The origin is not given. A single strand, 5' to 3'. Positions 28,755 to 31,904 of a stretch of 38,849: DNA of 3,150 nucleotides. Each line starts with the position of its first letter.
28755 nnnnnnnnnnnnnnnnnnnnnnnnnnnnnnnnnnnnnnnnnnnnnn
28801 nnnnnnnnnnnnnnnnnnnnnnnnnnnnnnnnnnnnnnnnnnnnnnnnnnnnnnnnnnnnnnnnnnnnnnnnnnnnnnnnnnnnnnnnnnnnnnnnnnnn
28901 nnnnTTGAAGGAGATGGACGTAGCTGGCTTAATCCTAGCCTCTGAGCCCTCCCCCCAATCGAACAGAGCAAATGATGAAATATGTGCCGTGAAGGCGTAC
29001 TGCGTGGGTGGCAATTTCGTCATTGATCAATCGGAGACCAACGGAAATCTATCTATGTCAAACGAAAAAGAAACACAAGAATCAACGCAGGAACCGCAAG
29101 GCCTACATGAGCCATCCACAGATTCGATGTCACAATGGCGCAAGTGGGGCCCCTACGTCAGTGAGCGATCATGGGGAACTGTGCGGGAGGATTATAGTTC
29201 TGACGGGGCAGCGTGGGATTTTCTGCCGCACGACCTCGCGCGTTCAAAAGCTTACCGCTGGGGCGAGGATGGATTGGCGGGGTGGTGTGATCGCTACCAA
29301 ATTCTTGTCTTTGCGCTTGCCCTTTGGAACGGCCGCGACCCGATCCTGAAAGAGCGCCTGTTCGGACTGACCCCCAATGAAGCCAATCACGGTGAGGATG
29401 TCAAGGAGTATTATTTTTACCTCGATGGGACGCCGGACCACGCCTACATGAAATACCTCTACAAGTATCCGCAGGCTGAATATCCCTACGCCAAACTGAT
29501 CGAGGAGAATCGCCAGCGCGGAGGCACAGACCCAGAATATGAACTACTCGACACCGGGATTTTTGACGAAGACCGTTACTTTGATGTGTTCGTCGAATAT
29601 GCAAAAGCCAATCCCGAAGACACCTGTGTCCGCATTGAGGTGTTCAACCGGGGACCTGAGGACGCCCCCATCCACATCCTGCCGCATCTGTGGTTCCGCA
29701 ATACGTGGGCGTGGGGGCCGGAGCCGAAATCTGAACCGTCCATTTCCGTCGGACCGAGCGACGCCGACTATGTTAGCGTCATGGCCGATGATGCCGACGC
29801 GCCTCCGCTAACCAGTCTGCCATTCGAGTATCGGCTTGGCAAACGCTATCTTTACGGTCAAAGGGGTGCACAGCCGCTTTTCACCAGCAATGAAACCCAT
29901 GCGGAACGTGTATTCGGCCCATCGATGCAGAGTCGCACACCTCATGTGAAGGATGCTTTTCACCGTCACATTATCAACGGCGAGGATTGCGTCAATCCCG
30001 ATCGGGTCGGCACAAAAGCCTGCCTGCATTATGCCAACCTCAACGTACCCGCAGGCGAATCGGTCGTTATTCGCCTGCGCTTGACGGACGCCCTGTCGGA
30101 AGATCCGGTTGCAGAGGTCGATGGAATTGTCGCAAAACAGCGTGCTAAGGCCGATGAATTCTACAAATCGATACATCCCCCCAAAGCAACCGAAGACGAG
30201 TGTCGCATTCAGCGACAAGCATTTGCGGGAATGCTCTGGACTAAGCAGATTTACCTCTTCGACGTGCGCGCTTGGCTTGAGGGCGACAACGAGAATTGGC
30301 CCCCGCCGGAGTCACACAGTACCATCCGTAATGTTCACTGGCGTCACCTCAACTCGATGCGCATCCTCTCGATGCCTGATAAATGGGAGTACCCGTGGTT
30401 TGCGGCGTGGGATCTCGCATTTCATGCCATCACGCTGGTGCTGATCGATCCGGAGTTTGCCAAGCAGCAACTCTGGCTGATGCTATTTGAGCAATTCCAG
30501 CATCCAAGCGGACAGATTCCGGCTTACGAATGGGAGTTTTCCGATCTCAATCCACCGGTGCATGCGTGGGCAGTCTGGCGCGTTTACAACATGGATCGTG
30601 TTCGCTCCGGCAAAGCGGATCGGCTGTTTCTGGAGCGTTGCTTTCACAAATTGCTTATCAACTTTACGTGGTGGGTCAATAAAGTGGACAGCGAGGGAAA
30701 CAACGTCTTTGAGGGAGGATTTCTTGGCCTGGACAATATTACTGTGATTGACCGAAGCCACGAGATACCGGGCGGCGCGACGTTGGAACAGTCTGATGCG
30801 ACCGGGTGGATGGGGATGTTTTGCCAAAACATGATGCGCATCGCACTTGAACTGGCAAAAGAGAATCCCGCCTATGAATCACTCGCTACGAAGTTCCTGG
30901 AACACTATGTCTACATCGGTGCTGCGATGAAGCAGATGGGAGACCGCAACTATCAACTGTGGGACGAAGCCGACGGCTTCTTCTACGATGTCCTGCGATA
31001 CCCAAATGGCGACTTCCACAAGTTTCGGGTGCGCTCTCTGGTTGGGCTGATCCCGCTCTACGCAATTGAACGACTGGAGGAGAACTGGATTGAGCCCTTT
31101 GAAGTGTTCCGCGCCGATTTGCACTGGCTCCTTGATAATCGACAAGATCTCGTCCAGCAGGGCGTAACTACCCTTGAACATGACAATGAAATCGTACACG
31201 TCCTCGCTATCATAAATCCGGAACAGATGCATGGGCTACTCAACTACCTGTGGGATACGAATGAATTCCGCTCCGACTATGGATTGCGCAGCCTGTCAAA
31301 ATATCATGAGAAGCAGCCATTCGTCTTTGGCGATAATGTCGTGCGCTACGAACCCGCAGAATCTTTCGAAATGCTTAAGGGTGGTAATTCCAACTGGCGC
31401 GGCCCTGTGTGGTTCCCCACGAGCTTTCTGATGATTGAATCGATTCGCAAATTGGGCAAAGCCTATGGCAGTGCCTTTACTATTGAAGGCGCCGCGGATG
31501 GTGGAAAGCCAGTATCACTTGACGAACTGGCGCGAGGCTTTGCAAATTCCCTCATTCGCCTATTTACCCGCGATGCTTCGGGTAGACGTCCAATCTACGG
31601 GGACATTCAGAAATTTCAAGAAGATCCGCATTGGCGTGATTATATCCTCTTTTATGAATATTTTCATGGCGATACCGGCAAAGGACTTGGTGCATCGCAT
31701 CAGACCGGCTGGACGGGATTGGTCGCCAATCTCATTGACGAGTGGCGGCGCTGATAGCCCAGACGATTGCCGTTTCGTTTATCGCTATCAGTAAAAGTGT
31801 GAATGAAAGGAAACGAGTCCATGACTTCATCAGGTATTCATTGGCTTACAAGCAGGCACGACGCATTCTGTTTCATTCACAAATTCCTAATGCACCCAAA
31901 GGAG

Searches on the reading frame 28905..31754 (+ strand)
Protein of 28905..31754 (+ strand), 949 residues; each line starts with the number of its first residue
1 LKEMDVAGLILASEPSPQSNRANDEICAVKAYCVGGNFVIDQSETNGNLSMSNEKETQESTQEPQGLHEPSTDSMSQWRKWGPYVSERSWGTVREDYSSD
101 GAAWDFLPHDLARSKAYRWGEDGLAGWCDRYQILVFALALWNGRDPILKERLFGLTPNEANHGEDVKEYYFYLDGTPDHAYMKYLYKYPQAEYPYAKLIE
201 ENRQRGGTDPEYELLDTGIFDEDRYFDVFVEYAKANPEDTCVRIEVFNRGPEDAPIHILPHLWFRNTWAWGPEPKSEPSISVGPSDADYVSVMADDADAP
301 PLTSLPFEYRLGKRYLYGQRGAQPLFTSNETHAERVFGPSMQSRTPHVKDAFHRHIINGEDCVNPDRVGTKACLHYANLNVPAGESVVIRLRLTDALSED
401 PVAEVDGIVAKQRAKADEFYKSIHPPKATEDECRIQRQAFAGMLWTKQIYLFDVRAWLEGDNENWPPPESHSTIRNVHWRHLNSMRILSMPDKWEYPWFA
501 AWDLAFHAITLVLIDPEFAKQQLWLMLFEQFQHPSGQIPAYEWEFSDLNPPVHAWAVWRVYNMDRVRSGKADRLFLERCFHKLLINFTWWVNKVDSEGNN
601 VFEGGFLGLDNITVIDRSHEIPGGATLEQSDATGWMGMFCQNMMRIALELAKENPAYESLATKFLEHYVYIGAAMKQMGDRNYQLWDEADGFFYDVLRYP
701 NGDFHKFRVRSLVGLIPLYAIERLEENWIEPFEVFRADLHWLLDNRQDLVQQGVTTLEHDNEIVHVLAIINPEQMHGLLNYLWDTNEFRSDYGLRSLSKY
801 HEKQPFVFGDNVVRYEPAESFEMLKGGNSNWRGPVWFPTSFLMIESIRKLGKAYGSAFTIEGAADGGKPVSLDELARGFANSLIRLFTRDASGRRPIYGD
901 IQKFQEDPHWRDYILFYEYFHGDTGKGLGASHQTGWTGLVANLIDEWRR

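Call 14: search_protein_families(library=pfam, proteins=[window:28905-31754:+], max_evalue=0.001)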
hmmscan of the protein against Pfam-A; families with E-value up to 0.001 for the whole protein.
window:28905-31754:+ (949 aa): 2 families
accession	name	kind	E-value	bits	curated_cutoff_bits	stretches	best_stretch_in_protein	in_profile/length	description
PF22422.2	MGH1-like_GH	-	7.1e-23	82.2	27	2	496-758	1-280/356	Mannosylglycerate hydrolase MGH1-like glycoside hydrolase domain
PF03200.22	Glyco_hydro_63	-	2.8e-05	23.5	22.4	0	766-855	355-431/492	Glycosyl hydrolase family 63 C-terminal domain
